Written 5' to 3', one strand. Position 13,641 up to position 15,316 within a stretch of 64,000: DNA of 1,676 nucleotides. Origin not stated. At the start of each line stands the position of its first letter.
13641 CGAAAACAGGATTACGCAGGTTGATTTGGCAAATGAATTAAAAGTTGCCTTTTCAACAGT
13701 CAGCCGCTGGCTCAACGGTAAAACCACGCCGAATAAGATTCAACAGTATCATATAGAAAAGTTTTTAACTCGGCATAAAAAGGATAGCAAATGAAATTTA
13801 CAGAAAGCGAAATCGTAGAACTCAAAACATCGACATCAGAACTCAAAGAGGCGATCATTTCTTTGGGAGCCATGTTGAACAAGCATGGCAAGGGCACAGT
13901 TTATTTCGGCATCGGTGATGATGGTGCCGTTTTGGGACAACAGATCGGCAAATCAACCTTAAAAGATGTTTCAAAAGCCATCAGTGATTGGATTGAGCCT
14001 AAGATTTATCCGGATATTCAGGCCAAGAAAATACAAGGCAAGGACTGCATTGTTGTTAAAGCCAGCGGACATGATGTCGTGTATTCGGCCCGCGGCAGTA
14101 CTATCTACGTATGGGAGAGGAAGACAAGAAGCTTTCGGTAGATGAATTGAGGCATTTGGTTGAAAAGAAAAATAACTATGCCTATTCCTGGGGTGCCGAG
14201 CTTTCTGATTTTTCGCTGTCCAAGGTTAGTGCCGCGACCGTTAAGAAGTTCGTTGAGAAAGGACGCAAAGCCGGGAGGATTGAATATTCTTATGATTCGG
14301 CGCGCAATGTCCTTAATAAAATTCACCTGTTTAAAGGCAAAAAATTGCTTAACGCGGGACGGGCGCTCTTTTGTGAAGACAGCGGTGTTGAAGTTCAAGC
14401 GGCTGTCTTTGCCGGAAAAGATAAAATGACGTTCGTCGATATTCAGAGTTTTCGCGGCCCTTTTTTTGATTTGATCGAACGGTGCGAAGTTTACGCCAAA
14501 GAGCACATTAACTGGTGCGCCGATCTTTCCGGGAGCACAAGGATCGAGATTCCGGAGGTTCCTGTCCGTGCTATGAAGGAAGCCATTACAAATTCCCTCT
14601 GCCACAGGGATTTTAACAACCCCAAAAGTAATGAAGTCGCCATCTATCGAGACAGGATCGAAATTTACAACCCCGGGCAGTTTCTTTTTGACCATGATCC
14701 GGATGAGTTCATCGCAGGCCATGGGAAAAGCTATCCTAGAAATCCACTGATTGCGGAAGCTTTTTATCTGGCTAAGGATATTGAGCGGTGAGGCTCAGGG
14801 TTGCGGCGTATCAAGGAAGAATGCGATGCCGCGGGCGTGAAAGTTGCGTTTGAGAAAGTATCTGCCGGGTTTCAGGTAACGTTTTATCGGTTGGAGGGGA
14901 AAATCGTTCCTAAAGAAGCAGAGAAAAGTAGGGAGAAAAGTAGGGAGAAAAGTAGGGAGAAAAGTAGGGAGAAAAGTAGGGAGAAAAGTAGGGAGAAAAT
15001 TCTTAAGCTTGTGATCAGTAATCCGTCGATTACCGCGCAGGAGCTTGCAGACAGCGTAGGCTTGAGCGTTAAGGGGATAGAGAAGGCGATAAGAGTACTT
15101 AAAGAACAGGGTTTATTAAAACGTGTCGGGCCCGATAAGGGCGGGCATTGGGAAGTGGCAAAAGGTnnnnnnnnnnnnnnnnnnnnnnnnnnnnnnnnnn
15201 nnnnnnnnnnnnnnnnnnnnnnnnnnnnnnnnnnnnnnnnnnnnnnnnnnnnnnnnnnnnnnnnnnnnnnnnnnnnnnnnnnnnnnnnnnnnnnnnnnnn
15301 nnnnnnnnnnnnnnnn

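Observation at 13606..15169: XRE regulator coupled to a decaying Schlafen-like gene with a TGG-to-TGA hit at a conserved Trp and a slippery (SREK)n repeat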

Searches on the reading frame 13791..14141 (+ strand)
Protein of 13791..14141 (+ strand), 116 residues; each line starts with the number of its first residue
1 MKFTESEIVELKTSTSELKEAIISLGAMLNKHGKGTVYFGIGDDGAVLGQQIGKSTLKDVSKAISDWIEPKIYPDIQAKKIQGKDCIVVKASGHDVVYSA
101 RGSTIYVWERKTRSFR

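Call 11: find_encoding_contigs(protein=window:13791-14141:+, flank=10000, max_places=10)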
Protein window:13791-14141:+ (116 aa): no gene with exactly this product is on record in the collection.

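Call 77: list_cluster_members(proteins=[P0121, window:13791-14138:+, window:14111-14788:+, window:14801-15166:+, window:13606-13791:+, window:15581-16645:+, window:11887-13164:+, window:10646-11503:+])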
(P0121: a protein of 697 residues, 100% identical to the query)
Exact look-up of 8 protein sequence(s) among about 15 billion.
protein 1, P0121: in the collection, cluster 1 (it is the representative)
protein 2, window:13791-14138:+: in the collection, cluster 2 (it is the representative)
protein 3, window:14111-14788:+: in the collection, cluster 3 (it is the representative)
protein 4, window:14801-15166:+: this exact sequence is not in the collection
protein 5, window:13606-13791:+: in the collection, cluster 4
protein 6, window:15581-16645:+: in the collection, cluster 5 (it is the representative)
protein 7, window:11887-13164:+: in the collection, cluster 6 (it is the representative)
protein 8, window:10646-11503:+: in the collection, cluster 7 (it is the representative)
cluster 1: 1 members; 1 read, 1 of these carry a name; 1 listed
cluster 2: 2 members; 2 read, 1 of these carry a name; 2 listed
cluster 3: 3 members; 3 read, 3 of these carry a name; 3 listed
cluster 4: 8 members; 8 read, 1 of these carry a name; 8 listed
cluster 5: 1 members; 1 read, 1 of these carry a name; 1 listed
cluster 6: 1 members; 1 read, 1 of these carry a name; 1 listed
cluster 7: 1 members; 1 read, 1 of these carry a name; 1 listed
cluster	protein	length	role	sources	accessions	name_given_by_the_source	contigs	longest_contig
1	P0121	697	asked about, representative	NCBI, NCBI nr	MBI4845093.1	MAG: hypothetical protein HY810_01230 [Candidatus Omnitrophica bacterium] | hypothetical protein [Candidatus Omnitrophota bacterium]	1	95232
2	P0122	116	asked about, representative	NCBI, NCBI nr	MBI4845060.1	MAG: ATP-binding protein [Candidatus Omnitrophica bacterium] | ATP-binding protein [Candidatus Omnitrophota bacterium]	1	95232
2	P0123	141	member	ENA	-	-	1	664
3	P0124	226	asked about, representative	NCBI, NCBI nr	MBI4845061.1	MAG: hypothetical protein HY810_01070 [Candidatus Omnitrophica bacterium] | hypothetical protein [Candidatus Omnitrophota bacterium]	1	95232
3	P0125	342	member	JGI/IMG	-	Predicted transcriptional regulator containing an HTH domain and an uncharacterized ...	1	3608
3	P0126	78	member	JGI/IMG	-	hypothetical protein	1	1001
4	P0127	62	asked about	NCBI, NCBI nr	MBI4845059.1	MAG: helix-turn-helix transcriptional regulator [Candidatus Omnitrophica bacterium] | helix-turn-helix transcriptional regulator [Candidatus Omnitrophota bacterium]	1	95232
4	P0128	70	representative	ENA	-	-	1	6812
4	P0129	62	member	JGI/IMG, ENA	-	-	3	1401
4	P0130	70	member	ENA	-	-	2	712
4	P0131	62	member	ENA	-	-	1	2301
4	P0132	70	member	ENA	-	-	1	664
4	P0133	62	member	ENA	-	-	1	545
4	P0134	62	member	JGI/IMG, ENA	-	-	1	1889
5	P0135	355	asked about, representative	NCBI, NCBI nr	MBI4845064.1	MAG: DUF4325 domain-containing protein [Candidatus Omnitrophica bacterium] | DUF4325 domain-containing protein [Candidatus Omnitrophota bacterium]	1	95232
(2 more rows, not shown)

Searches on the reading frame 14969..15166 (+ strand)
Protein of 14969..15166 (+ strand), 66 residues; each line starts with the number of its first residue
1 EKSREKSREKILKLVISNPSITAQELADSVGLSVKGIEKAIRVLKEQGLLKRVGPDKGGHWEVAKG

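Call 84: find_homologous_proteins(query=window:14969-15166:+, max_evalue=0.001)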
Query seq(66 aa) (66 aa): 63 proteins with E <= 0.001 among 72 candidates.
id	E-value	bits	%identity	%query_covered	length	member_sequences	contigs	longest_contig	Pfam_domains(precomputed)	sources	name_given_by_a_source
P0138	6.0e-28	113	88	98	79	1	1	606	PF13412.13,PF08279.19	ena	-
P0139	1.5e-25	106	87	95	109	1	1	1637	PF13412.13,PF08279.19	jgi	-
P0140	9.4e-22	94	65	94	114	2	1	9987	PF13412.13,PF08279.19,PF02082.27,PF01022.27,PF08220.19,PF13545.13,PF22979.3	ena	-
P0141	4.0e-21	92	71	94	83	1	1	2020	PF01047.29,PF13412.13,PF08279.19,PF12802.14,PF13545.13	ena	-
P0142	5.7e-21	91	68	95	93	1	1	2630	PF13412.13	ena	-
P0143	1.2e-20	90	72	91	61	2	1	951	PF13412.13,PF25212.3,PF13404.13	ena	-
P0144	2.5e-20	89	65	83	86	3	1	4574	PF13412.13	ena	-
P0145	1.8e-19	86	67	95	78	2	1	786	PF13412.13,PF12802.14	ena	-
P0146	2.1e-19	86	67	95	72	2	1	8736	PF13412.13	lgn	-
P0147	1.2e-18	84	67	95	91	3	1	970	PF13412.13,PF08279.19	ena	-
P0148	1.4e-18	84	66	98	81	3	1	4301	PF13412.13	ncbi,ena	-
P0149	1.9e-18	83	61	97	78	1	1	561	PF13412.13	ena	-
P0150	4.1e-18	82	67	95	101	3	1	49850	PF13412.13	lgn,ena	-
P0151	4.5e-18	82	64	97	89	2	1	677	PF13412.13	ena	-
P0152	7.2e-18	81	62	100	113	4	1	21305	PF13412.13,PF08279.19,PF25212.3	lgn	-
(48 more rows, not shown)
